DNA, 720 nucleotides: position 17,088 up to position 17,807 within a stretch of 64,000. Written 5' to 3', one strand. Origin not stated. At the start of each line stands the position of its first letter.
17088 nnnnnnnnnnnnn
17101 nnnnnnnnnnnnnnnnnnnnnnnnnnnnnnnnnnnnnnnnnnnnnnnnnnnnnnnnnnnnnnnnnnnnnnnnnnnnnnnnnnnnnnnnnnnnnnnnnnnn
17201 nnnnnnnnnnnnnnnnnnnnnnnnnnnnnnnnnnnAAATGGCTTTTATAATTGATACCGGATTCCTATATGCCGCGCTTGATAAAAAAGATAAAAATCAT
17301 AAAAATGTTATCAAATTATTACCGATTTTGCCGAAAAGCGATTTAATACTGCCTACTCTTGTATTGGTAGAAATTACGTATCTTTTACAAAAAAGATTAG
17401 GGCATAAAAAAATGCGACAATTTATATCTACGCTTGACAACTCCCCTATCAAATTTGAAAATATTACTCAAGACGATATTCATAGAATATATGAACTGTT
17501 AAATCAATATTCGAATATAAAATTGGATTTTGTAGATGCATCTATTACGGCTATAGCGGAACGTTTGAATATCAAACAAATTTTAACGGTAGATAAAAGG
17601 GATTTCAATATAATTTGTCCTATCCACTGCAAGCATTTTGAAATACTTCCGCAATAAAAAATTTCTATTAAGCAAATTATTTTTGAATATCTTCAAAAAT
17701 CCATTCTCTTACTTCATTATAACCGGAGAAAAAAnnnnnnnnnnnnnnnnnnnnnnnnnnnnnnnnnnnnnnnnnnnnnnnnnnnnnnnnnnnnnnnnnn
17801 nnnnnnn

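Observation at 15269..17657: Tightly coupled ATPase / 182-aa unknown / PIN nuclease triad next to purF: candidate uncharacterised defence or tripartite TA module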

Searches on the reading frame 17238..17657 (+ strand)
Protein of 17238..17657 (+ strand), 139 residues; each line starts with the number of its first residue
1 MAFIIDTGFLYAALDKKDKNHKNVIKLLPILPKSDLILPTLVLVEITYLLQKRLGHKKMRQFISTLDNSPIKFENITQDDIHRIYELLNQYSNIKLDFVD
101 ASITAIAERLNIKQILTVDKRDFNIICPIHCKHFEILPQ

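Call 3: search_protein_families(library=pfam, proteins=[window:17238-17657:+], max_evalue=0.1)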
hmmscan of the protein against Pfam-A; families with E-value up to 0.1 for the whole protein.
window:17238-17657:+ (139 aa): 3 families
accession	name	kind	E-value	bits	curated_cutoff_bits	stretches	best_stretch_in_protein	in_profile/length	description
PF01850.27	PIN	-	2.2e-15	57.7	23.6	1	4-123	2-114/120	PIN domain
PF13146.11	TRL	-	0.0086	16.8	25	1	99-129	37-66/77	TRL-like protein family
PF13470.12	PIN_3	-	0.037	15.3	27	1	4-121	3-115/115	PIN domain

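Call 4: search_protein_families(library=padloc, proteins=[window:17238-17657:+], max_evalue=0.1)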
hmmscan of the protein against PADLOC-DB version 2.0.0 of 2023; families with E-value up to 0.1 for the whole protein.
window:17238-17657:+ (139 aa): 0 families

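Call 5: search_protein_families(library=ncbifam, proteins=[window:17238-17657:+], max_evalue=0.1)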
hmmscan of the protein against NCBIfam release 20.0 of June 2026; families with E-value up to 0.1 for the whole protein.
window:17238-17657:+ (139 aa): 1 family
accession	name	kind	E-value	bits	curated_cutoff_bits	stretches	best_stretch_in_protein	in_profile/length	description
TIGR03766.2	TIGR03766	equivalog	0.086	11.7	500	0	82-138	141-197/496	TIGR03766 family XrtG-associated glycosyltransferase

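Call 35: search_solved_structures(query=window:17238-17657:+, max_evalue=0.01)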
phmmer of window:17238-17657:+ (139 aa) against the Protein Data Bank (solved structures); distinct sequences matched with E-value up to 0.01: 3.
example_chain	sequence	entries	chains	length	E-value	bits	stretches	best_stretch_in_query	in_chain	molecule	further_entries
5x3t_B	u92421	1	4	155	2.1e-09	40.9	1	3-138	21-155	Ribonuclease VapC26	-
5wzf_A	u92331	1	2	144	0.0008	22.8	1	3-119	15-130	23S rRNA-specific endonuclease VapC20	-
5wz4_A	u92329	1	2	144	0.0058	20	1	5-119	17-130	23S rRNA-specific endonuclease VapC20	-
